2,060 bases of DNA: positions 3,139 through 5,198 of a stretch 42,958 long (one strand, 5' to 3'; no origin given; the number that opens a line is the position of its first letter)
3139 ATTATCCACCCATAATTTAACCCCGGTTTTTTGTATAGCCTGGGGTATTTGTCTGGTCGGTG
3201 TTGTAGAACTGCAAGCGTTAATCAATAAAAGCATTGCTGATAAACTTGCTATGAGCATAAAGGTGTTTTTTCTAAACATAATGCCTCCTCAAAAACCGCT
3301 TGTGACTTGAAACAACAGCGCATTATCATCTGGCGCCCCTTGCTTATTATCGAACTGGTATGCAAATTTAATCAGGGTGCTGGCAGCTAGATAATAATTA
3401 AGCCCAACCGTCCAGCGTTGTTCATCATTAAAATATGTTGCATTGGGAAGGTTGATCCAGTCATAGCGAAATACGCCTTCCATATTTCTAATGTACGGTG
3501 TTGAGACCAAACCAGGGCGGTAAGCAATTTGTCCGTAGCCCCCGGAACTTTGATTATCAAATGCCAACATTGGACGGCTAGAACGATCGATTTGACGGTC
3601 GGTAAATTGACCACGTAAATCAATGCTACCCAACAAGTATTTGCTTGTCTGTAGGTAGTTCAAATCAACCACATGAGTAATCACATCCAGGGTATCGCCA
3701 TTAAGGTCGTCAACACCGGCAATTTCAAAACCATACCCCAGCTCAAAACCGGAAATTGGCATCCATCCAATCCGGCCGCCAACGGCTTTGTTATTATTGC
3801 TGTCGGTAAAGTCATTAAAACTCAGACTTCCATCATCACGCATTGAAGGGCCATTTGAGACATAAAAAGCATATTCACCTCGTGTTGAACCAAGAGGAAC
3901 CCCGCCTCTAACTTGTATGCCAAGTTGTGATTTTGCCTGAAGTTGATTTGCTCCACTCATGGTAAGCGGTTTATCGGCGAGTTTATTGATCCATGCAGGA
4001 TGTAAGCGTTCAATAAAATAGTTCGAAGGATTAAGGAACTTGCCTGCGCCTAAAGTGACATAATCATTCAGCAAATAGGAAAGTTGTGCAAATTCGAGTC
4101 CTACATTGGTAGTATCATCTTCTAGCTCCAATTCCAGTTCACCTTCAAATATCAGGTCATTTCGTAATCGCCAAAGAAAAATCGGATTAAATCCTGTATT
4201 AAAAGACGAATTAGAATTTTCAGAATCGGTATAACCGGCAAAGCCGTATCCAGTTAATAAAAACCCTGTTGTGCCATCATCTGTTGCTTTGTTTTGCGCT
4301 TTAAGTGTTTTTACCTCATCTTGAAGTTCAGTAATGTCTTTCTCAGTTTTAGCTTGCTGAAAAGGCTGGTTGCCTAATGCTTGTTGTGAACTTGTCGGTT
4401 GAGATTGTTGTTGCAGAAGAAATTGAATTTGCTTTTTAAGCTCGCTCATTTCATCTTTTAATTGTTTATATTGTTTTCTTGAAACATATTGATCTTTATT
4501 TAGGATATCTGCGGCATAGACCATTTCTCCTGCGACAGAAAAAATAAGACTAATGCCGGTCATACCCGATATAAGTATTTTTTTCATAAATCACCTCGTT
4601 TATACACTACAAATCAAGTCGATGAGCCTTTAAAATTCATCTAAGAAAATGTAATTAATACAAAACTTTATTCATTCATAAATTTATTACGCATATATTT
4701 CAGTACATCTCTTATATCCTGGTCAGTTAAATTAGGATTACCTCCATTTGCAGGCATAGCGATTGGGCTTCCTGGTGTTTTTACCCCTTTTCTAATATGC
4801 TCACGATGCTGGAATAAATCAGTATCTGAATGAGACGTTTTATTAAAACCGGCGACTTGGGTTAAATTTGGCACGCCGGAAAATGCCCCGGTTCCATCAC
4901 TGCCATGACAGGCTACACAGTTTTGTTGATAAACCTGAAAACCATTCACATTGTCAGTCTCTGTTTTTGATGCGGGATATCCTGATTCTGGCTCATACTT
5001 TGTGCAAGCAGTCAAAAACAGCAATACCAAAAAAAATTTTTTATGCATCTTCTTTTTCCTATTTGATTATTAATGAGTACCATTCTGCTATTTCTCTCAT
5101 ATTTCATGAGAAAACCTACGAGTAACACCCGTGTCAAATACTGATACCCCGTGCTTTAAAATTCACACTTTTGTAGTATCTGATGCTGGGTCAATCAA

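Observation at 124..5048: Orphan NqrF plus a heme-c/NqrC fusion inside a cytochrome-porin operon: candidate trans-envelope redox module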

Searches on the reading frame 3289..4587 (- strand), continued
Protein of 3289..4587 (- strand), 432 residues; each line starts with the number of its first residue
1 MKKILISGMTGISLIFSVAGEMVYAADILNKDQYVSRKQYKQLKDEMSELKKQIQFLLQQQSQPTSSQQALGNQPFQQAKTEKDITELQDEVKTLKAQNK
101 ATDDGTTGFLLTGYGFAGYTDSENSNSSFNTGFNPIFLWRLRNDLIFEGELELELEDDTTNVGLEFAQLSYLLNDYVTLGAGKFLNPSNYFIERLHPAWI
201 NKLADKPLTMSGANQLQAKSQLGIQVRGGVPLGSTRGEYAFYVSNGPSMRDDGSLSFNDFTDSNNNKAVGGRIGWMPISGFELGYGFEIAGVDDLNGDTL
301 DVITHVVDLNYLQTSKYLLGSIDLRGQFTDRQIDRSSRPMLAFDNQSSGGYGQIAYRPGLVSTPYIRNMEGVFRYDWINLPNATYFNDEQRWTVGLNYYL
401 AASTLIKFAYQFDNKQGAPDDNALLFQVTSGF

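Call 73: find_encoding_contigs(protein=P0230, flank=7000, max_places=1)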
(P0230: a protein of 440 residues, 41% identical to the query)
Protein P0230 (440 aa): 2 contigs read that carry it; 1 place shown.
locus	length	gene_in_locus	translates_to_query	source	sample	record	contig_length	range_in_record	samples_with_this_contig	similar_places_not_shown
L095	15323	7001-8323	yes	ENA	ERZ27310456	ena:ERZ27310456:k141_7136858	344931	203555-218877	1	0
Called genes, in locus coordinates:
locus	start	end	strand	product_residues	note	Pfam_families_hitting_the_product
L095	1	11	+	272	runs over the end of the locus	PF00005:ABC_tran, PF02463:SMC_N (faint), PF13304:AAA_21 (weak)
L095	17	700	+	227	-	PF01895:PhoU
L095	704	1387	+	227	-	PF00072:Response_reg, PF00486:Trans_reg_C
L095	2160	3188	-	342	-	-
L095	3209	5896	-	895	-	PF11999:Ice_binding, PF15780:ASH, PF22073:Cep192_D4, PF22544:HYDIN_VesB_CFA65-like_Ig, PF15780:ASH, PF22073:Cep192_D4, PF22544:HYDIN_VesB_CFA65-like_Ig, PF22073:Cep192_D4, +13 more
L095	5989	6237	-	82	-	-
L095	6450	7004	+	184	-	PF00034:Cytochrom_C, PF13442:Cytochrome_CBB3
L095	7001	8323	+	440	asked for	-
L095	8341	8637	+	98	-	-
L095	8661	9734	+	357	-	PF02666:PS_Dcarbxylase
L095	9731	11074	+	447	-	-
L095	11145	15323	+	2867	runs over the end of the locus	PF10091:Glycoamylase, PF06165:GH94_b-supersand, PF17167:Glyco_hydro_94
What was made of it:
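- One cassette lies near PhoU (call 73).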

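Call 74: find_encoding_contigs(protein=P0164, flank=7000, max_places=1)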
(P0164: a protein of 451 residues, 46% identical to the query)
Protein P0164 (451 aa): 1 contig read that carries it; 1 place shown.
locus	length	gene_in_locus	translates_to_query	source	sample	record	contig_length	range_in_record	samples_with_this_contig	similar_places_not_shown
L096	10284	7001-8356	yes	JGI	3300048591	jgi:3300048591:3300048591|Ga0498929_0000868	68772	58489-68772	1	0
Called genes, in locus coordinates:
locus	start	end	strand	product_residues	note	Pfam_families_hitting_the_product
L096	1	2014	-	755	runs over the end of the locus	PF07732:Cu-oxidase_3, PF00394:Cu-oxidase, PF07731:Cu-oxidase_2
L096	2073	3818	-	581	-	PF00343:Phosphorylase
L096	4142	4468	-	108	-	PF02922:CBM_48, PF16561:AMPK1_CBM, PF22058:X25_BaPul_like (weak)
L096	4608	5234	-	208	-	PF07638:Sigma70_ECF (weak), PF04542:Sigma70_r2, PF22233:PhyR_sigma-like (faint), PF08281:Sigma70_r4_2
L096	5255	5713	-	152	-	PF13801:Metal_resist, PF07813:LTXXQ (weak)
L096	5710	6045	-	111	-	-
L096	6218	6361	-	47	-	-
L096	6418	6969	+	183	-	PF00034:Cytochrom_C, PF13442:Cytochrome_CBB3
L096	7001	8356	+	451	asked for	-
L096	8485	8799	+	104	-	-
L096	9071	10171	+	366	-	PF27187:APC_Aq_097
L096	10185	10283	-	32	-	?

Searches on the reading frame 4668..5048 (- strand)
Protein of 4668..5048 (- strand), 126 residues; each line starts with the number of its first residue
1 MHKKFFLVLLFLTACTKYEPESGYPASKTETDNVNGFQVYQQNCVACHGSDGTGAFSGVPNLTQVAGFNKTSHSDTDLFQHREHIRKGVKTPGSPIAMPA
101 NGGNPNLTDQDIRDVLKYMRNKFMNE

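Call 3: search_protein_families(library=pfam, proteins=[window:4668-5048:-], max_evalue=0.01)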
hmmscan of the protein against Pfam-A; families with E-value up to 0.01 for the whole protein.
window:4668-5048:- (126 aa): 2 families
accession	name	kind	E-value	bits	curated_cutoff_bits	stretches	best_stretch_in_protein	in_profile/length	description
PF00034.26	Cytochrom_C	-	2e-14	55.1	21.3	1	35-121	3-88/90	Cytochrome c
PF13442.11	Cytochrome_CBB3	-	2.5e-12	47.4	27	1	35-119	5-68/68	Cytochrome C oxidase, cbb3-type, subunit III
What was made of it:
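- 4668..5048 (-): cytL: 126-aa lipoprotein-type class I monoheme cytochrome c (LTAC lipobox, CVACH at nt 4905-4919, Met ligand in AMP at 4752-4760). Fused to the N-terminus of the porin in some genomes. PF00034 at 2e-14 (call 3).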

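Call 4: search_protein_families(library=ncbifam, proteins=[window:4668-5048:-], max_evalue=0.01)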
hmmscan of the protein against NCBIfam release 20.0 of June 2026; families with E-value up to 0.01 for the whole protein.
window:4668-5048:- (126 aa): 11 families
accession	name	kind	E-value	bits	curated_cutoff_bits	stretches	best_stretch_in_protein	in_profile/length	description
NF045774.1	cytochro_C551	exception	2.4e-09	37.1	118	1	5-67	9-71/110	cytochrome c551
TIGR00782.1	ccoP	equivalog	7.1e-08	32.1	179.95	1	34-121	108-191/285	cytochrome-c oxidase, cbb3-type subunit III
TIGR02603.1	CxxCH_TIGR02603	domain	2.8e-07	30.6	68.15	1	32-80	2-49/134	putative heme-binding domain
NF045773.1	cytochro_C550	exception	2e-06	27.7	125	1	26-67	42-81/118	cytochrome c550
NF011054.0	PRK14486.1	equivalog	5e-06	26.2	447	1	25-122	207-290/294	putative bifunctional cbb3-type cytochrome c oxidase subunit II/cytochrome c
NF050122.1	bc1_QcrC_actin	exception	6.1e-06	25.7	200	1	26-64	33-71/253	cytochrome bc1 complex diheme cytochrome c subunit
TIGR04485.1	thiosulf_SoxX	equivalog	6.9e-06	26.7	61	1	43-119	4-75/78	sulfur oxidation c-type cytochrome SoxX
NF045930.1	Cytc6PetJCyano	equivalog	1.4e-05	25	135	1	14-121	11-104/110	cytochrome c6 PetJ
TIGR03874.1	4cys_cytochr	equivalog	5.8e-05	22.9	161.75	1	34-121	34-114/143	c-type cytochrome, methanol metabolism-related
TIGR04494.1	c550_PedF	equivalog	0.00068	19.5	122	1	36-101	54-111/133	cytochrome c-550 PedF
NF052246.1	SorB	equivalog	0.0064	16.5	93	0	24-51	8-35/80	SorB family sulfite dehydrogenase c-type cytochrome subunit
